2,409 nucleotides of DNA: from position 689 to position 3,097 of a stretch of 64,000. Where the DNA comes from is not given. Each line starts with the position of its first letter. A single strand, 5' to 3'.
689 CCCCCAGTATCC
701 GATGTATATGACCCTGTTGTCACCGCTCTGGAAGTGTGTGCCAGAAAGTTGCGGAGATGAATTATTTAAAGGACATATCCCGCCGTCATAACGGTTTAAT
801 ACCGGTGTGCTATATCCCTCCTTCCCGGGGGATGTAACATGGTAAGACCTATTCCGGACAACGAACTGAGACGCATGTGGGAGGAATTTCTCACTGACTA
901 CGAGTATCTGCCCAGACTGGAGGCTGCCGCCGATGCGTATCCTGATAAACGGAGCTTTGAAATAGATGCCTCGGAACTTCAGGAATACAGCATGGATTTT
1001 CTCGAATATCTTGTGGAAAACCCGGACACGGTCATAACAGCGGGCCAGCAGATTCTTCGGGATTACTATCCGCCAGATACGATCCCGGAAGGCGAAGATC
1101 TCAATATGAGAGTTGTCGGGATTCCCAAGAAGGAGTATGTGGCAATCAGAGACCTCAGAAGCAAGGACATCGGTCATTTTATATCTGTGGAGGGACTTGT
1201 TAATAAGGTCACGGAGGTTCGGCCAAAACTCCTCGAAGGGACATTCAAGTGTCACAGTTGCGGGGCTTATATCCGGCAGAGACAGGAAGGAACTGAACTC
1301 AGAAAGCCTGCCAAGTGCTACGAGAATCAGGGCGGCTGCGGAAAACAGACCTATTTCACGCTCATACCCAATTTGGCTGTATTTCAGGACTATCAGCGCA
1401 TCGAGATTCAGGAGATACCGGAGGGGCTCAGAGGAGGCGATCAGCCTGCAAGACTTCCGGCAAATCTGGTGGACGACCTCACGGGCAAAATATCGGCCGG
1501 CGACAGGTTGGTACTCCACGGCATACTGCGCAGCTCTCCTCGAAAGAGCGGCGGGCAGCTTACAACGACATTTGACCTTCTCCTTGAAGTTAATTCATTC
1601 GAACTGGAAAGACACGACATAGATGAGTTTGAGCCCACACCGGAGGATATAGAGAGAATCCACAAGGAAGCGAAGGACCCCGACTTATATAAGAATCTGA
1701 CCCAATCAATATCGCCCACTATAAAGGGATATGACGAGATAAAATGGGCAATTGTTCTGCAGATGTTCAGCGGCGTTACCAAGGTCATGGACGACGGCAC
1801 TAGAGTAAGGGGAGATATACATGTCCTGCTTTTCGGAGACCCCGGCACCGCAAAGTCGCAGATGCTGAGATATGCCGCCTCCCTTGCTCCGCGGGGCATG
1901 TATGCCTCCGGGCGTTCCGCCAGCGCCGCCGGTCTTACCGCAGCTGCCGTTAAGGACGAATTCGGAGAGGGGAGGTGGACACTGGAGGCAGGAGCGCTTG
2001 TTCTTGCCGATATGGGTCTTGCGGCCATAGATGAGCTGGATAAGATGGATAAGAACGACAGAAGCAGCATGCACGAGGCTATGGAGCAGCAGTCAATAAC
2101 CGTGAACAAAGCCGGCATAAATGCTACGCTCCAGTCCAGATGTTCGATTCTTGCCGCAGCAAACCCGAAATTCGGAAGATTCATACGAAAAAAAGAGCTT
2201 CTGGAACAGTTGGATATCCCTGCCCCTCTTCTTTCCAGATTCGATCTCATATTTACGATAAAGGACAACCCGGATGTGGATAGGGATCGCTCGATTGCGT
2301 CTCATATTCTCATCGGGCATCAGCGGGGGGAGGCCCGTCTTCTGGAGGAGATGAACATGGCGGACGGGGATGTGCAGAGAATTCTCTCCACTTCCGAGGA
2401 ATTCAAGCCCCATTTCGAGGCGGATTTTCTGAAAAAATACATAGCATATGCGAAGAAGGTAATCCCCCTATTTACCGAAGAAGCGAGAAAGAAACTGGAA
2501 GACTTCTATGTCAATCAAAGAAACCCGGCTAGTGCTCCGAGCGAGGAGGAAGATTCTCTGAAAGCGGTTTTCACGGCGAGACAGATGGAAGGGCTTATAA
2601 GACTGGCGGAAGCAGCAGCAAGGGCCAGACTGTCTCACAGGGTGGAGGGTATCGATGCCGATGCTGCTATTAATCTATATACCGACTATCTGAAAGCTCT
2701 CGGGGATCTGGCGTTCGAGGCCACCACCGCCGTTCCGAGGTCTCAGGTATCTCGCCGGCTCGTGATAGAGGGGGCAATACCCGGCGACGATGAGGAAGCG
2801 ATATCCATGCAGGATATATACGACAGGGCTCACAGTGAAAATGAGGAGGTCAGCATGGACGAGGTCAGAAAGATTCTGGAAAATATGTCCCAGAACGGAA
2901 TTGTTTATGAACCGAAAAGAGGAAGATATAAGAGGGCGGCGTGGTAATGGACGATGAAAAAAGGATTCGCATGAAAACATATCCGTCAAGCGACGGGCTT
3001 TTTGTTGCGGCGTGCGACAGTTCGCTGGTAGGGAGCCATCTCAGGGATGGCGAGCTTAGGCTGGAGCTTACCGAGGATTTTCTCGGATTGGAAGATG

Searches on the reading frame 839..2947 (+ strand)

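Call 45: search_protein_families(library=pfam, proteins=[window:839-2947:+], max_evalue=0.00001)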
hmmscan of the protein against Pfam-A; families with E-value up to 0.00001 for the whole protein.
window:839-2947:+ (702 aa): 4 families
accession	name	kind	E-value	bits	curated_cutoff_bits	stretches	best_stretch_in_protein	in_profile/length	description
PF00493.29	MCM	-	3.8e-92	307.9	23.3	1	271-491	2-221/224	MCM P-loop domain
PF17207.9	MCM_OB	-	1.4e-27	96.4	24.8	1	103-233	2-125/126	MCM OB domain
PF17855.7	MCM_lid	-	2.4e-21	76.4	27.4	1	529-616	1-85/87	MCM AAA-lid domain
PF01078.27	Mg_chelatase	-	4.9e-08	33.1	20.3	0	378-447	94-163/207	Magnesium chelatase, subunit ChlI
